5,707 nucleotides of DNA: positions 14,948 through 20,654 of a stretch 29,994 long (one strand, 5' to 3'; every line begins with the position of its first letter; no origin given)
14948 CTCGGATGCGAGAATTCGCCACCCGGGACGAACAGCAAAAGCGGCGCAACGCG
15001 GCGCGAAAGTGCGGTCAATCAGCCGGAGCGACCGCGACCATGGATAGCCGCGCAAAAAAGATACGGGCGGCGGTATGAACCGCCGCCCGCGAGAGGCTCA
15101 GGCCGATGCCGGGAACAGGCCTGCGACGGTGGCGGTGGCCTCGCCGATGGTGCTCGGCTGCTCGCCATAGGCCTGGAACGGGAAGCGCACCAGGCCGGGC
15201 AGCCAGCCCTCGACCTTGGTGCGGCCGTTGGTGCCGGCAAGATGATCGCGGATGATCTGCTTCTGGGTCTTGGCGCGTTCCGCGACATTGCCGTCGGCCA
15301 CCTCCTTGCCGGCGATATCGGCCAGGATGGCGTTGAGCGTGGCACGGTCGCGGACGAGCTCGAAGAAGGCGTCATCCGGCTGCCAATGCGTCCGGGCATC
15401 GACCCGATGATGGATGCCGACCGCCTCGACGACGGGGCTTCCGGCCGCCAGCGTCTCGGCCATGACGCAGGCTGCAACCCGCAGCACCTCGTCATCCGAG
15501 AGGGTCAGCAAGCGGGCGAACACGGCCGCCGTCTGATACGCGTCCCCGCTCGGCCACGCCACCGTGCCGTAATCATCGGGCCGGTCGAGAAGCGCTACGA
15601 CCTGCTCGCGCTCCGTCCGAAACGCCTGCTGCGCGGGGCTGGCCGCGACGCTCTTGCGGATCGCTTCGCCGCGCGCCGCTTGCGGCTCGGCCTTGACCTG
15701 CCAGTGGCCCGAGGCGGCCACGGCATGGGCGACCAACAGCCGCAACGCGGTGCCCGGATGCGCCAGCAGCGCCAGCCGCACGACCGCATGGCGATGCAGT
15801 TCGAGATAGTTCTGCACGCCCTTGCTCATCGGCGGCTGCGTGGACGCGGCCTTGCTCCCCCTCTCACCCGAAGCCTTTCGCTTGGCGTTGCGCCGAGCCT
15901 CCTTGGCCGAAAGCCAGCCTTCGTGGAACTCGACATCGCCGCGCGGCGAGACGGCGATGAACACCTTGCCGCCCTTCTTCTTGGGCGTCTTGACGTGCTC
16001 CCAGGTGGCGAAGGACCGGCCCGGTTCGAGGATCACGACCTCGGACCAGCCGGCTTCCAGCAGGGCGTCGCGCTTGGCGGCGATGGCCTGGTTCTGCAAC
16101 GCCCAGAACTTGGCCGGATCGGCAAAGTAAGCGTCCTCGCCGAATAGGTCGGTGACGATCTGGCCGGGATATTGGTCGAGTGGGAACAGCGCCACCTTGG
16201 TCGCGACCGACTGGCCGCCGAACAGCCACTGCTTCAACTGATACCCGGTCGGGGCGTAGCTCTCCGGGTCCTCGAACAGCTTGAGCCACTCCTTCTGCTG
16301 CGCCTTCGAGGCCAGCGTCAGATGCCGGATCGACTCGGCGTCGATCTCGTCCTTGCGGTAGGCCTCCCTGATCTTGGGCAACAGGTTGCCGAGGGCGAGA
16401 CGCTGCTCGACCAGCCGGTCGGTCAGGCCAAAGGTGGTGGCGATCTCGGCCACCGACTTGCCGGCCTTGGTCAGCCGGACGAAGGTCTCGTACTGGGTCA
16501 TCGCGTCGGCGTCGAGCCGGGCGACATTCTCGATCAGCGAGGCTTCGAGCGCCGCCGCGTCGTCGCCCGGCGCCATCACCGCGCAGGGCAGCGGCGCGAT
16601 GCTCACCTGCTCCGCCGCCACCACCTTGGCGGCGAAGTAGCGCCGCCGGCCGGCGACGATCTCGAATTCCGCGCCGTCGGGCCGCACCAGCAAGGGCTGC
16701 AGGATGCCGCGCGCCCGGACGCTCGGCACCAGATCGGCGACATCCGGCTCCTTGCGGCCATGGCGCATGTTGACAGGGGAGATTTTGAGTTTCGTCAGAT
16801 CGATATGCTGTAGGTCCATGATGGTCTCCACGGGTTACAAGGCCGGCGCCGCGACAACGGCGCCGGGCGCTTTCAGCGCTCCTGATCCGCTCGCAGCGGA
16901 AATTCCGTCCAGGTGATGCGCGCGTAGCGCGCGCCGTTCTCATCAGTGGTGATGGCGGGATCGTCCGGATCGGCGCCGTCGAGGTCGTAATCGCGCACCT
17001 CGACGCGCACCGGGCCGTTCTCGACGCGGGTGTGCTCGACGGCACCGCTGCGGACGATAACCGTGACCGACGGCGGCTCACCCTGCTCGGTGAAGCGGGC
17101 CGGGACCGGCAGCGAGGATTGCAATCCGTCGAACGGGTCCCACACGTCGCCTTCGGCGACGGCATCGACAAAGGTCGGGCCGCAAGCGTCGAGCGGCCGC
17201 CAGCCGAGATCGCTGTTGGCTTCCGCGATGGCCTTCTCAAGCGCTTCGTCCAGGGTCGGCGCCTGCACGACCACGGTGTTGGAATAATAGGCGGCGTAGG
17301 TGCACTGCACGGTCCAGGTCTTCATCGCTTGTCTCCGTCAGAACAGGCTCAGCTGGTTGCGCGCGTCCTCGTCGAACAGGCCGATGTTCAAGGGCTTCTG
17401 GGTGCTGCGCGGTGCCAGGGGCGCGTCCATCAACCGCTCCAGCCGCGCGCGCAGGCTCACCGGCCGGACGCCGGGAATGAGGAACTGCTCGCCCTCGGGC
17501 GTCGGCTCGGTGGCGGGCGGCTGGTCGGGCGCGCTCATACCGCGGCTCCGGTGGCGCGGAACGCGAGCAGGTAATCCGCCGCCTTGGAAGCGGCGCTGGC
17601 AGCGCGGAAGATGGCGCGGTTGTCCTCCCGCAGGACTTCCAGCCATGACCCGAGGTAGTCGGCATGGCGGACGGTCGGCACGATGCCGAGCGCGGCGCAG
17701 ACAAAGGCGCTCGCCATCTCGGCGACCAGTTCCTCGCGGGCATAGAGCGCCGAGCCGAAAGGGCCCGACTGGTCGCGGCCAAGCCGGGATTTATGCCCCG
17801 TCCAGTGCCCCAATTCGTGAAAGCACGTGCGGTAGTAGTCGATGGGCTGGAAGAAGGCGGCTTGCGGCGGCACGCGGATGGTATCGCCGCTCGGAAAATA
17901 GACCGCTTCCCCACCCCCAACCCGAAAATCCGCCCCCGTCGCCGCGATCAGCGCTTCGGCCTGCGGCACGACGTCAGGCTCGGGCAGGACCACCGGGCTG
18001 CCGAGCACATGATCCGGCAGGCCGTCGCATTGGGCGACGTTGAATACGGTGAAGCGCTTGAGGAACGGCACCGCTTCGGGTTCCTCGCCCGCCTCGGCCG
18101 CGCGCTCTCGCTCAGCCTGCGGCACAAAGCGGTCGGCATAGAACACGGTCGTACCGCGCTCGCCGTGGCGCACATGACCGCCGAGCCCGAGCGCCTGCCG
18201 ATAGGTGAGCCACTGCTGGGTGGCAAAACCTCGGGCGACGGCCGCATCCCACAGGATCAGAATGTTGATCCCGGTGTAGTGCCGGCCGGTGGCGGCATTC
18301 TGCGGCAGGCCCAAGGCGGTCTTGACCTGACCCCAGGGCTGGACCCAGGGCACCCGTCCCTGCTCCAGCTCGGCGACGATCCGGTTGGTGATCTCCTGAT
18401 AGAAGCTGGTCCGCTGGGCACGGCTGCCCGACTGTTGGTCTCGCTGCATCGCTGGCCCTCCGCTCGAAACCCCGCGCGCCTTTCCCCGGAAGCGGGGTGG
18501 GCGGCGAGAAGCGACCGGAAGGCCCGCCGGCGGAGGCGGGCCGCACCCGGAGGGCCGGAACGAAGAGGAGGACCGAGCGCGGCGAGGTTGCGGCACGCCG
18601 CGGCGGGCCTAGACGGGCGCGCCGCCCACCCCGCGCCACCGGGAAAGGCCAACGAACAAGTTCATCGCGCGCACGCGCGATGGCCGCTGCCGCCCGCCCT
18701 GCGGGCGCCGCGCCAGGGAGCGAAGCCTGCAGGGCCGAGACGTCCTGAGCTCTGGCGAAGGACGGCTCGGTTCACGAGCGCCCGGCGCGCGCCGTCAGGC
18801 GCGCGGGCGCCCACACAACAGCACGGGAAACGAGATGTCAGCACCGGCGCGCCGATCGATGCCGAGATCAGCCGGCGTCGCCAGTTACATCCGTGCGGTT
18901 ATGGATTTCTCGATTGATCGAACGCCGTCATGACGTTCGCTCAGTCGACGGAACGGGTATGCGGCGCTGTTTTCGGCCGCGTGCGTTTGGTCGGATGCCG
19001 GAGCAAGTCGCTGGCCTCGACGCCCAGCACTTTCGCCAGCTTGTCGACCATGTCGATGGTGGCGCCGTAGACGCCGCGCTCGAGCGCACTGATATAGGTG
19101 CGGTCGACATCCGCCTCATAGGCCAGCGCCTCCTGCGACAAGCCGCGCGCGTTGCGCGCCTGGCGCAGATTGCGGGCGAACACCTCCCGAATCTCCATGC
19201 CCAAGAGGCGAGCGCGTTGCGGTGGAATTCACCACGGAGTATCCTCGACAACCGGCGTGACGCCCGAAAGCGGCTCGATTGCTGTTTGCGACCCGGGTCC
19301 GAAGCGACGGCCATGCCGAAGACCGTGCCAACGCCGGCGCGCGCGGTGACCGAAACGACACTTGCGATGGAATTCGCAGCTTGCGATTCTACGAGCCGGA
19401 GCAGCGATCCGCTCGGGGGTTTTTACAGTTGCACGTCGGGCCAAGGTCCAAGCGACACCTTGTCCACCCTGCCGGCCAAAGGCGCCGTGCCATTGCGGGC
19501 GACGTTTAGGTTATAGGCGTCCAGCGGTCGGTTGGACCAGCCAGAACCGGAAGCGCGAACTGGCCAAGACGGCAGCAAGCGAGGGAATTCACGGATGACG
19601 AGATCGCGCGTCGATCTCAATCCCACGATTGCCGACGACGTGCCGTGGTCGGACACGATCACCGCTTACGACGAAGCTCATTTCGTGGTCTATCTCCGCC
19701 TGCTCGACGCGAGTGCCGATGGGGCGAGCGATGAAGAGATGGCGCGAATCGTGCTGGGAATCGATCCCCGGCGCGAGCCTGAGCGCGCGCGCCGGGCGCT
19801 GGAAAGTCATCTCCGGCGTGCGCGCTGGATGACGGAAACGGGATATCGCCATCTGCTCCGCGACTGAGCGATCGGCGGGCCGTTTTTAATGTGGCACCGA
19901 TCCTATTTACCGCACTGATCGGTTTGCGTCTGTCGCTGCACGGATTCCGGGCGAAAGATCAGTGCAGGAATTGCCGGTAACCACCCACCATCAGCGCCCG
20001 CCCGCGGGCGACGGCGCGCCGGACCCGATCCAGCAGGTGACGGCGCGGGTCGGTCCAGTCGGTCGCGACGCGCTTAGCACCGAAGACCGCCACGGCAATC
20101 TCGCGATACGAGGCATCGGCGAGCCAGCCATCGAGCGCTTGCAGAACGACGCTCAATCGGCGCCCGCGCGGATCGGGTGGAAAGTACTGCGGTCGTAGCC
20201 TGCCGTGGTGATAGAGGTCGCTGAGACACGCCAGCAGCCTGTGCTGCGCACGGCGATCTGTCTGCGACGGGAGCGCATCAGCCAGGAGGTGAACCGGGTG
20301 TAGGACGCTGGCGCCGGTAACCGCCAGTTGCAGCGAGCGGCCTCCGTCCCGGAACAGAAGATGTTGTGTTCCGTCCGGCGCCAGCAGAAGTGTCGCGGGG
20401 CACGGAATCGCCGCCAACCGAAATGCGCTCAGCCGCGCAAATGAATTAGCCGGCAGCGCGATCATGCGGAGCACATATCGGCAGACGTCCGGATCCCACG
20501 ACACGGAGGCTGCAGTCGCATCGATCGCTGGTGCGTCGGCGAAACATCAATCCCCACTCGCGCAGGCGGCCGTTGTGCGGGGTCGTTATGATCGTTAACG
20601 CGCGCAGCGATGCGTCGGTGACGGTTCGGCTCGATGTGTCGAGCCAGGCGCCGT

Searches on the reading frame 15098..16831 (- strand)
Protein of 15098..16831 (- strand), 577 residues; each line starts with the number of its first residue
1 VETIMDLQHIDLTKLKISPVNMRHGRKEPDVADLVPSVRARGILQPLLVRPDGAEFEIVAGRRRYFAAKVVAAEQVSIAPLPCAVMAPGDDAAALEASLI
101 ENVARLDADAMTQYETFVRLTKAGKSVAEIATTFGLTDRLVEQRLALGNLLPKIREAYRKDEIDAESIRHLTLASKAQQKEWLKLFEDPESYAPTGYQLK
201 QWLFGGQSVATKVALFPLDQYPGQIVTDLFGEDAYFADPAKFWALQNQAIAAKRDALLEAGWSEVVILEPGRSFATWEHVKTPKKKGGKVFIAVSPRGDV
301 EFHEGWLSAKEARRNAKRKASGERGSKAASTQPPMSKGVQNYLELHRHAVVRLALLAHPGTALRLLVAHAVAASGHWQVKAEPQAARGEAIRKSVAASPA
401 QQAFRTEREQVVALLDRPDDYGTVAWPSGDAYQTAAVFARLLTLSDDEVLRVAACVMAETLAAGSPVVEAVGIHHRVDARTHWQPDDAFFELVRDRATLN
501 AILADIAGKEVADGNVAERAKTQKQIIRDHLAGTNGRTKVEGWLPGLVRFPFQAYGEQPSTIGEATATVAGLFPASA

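Call 30: search_protein_families(library=pfam, proteins=[window:15098-16831:-], max_evalue=0.001)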
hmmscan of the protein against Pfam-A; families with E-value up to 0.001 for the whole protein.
window:15098-16831:- (577 aa): 1 family
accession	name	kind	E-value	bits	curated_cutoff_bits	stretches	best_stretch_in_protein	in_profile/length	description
PF02195.25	ParB_N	-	1.9e-14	53.9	26.3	1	7-103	3-94/95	ParB N-terminal domain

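Call 51: search_protein_families(library=padloc, proteins=[window:15098-16831:-], max_evalue=0.001)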
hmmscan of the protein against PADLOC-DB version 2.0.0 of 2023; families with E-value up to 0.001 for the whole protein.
window:15098-16831:- (577 aa): 0 families

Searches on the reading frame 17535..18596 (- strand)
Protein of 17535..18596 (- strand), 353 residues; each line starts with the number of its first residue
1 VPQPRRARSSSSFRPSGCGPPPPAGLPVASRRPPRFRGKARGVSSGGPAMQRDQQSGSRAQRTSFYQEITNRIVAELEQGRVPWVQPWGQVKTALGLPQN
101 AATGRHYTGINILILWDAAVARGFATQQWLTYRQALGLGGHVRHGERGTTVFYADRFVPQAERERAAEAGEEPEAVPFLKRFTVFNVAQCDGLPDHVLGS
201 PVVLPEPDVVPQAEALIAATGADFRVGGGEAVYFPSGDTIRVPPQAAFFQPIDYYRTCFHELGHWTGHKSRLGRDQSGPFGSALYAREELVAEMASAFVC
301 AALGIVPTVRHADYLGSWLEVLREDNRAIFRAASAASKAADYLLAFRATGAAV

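Call 30: search_protein_families(library=pfam, proteins=[window:17535-18596:-], max_evalue=0.001)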
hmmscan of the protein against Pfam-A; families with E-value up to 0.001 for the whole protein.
window:17535-18596:- (353 aa): 2 families
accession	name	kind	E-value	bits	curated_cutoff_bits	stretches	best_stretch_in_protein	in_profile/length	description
PF18818.7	MPTase-PolyVal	-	3.3e-51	173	27.5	1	211-334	1-125/126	Zincin-like metallopeptidase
PF08401.16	ArdcN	-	4.8e-42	143.5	22.6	1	65-185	3-123/123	N-terminal domain of anti-restriction factor ArdC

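Call 51: search_protein_families(library=padloc, proteins=[window:17535-18596:-], max_evalue=0.001)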
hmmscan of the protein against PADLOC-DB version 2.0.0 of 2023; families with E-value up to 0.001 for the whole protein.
window:17535-18596:- (353 aa): 0 families

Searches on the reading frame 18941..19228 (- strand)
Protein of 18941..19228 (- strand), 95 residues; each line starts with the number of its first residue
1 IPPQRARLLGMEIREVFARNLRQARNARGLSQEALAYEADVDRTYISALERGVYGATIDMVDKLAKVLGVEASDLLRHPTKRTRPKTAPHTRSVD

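Call 30: search_protein_families(library=pfam, proteins=[window:18941-19228:-], max_evalue=0.001)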
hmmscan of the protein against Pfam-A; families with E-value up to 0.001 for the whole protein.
window:18941-19228:- (95 aa): 5 families
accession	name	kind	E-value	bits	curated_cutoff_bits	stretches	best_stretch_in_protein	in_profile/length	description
PF01381.28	HTH_3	-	2.8e-15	56.5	23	1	21-75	1-55/55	Helix-turn-helix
PF13560.12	HTH_31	-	2.6e-13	50.5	27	1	17-74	2-60/64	Helix-turn-helix domain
PF12844.13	HTH_19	-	2.1e-12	47.2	30.2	1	19-77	2-60/64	Helix-turn-helix domain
PF13443.12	HTH_26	-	3.7e-06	27.5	22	1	20-80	1-62/63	Cro/C1-type HTH DNA-binding domain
PF13413.12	HTH_25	-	7.7e-06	26.1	24.6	1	21-56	2-37/62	Helix-turn-helix domain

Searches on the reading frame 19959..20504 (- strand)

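Call 30: search_protein_families(library=pfam, proteins=[window:19959-20504:-], max_evalue=0.001)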
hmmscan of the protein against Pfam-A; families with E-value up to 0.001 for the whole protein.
window:19959-20504:- (181 aa): 1 family
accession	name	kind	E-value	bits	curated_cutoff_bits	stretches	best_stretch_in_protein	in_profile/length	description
PF10074.15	RovC_DNA-bd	-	1.7e-19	70.8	26.4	1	89-181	17-107/107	T6SS, Transcription factor, DNA binding domain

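Call 51: search_protein_families(library=padloc, proteins=[window:19959-20504:-], max_evalue=0.001)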
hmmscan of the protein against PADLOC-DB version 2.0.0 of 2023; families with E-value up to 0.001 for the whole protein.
window:19959-20504:- (181 aa): 0 families
